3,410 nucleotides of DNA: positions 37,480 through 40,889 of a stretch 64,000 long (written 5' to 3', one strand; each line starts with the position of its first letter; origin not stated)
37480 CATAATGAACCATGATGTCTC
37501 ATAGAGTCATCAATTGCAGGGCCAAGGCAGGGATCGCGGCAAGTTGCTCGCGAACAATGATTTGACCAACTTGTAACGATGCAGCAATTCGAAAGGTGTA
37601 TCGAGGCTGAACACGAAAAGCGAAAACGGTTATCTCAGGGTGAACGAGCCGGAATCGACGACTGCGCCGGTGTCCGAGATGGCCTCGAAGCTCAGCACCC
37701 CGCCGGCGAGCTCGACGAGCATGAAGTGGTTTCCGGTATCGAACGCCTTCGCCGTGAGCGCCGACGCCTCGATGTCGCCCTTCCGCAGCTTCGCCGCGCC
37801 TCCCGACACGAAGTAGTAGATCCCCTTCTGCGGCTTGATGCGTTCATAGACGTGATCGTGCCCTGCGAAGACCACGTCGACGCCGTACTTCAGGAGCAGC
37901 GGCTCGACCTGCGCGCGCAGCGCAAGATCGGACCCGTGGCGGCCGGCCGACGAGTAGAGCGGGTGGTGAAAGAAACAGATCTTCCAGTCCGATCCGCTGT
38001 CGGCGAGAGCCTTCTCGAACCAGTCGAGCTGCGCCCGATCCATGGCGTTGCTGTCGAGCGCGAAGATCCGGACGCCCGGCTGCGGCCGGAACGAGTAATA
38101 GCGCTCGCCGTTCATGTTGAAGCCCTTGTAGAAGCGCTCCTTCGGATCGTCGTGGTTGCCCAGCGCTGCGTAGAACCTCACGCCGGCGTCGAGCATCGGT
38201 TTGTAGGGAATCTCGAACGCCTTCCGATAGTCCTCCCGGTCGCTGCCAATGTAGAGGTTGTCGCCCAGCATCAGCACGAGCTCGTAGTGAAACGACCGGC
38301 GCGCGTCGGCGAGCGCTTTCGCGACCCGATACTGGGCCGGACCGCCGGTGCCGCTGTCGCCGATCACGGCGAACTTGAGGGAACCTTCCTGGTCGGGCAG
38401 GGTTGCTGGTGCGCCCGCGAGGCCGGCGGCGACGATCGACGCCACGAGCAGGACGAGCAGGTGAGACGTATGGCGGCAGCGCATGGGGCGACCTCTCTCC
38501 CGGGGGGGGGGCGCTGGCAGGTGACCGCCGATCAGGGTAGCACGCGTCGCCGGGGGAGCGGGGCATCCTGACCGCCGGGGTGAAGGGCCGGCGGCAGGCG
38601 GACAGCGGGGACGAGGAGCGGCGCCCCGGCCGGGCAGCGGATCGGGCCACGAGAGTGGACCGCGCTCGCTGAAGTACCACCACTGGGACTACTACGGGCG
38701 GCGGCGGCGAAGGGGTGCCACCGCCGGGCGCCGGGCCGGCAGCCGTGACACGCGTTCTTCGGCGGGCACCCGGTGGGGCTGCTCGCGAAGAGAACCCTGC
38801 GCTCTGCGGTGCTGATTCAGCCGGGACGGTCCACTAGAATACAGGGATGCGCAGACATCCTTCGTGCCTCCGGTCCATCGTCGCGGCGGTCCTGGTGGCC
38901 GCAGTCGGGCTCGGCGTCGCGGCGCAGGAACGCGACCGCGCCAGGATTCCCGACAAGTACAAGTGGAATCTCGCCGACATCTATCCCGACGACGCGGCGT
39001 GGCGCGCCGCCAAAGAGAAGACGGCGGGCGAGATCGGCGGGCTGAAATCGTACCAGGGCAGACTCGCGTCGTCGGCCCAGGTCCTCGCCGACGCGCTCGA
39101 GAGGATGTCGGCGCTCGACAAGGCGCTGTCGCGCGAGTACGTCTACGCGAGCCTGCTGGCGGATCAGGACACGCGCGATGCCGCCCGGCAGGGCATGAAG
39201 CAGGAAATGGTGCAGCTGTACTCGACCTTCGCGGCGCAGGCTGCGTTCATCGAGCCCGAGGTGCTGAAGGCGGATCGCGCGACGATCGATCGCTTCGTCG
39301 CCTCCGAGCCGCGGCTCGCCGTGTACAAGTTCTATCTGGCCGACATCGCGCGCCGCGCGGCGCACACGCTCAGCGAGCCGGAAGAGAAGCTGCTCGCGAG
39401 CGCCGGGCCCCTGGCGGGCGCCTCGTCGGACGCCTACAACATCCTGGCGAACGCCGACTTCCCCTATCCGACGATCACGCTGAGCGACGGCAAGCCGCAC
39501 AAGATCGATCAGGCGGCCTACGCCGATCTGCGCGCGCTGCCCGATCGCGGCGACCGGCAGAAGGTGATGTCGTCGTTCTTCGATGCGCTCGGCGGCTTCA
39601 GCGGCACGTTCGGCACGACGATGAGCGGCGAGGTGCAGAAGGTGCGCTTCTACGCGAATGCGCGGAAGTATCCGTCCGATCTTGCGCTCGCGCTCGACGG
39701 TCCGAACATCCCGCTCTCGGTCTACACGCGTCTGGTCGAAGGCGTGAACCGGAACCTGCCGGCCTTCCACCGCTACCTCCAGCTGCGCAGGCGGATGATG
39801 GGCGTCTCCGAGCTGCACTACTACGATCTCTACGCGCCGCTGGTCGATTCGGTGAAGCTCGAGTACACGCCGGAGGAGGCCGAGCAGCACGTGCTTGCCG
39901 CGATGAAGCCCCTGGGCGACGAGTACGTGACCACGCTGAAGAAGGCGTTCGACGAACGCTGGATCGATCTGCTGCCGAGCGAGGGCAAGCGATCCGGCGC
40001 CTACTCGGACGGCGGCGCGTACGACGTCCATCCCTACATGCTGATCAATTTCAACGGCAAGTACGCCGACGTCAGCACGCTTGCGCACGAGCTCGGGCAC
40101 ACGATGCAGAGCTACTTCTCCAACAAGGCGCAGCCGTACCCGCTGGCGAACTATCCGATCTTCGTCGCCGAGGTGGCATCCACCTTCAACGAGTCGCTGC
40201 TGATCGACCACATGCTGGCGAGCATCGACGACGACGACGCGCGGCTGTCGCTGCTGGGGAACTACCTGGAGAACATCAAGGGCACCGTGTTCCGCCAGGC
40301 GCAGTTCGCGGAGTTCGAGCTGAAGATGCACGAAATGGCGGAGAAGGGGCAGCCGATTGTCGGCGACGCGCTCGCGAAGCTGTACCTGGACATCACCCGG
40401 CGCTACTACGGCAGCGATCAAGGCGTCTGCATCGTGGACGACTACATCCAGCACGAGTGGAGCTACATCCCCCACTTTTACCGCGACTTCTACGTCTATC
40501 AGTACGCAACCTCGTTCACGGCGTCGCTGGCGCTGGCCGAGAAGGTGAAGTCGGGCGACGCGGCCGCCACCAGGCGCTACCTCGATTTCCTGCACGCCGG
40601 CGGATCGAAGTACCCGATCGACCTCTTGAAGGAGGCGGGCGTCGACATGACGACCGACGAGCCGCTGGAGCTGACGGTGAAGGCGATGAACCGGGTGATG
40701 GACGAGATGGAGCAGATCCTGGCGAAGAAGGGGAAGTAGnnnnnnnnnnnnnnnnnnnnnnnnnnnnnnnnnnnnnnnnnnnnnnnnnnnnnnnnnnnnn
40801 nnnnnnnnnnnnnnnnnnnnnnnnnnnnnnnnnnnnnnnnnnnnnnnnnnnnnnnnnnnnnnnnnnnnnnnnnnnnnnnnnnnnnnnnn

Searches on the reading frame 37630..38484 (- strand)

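Call 69: search_protein_families(library=pfam, proteins=[window:37630-38484:-])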
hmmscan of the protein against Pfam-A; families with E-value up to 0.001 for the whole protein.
window:37630-38484:- (284 aa): 2 families
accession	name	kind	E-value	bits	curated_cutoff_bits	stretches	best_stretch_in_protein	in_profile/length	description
PF00149.33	Metallophos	-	3.1e-20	73.8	21.5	1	36-213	1-191/191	Calcineurin-like phosphoesterase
PF12850.12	Metallophos_2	-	8.1e-05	23.1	27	1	37-239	2-144/154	Calcineurin-like phosphoesterase superfamily domain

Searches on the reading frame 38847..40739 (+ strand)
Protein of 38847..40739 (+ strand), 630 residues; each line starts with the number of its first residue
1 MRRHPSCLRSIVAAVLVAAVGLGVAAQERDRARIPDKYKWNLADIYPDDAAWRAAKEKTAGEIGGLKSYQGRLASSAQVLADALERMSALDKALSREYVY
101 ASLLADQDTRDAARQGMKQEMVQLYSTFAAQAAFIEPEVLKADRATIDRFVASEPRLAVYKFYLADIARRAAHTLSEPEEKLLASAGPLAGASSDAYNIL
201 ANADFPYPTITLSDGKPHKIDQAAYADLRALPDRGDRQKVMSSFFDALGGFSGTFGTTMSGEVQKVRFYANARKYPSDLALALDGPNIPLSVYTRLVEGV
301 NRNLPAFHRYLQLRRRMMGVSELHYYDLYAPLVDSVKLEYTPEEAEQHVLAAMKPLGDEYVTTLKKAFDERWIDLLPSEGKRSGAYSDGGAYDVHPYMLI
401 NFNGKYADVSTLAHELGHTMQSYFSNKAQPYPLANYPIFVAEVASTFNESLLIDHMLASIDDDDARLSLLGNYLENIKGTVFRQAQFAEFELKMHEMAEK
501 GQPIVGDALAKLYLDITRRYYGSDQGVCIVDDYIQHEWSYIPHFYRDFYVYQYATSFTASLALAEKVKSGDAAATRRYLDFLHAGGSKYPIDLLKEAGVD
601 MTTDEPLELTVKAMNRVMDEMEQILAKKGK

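Call 69: search_protein_families(library=pfam, proteins=[window:38847-40739:+])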
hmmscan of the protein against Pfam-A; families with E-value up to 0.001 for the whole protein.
window:38847-40739:+ (630 aa): 2 families
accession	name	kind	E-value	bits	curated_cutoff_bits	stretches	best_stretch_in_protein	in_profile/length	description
PF01432.26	Peptidase_M3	-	6.1e-66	224.1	27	1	231-608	5-452/457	Peptidase family M3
PF08439.15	Peptidase_M3_N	-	3e-19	69.5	25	1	138-205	1-68/70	Oligopeptidase F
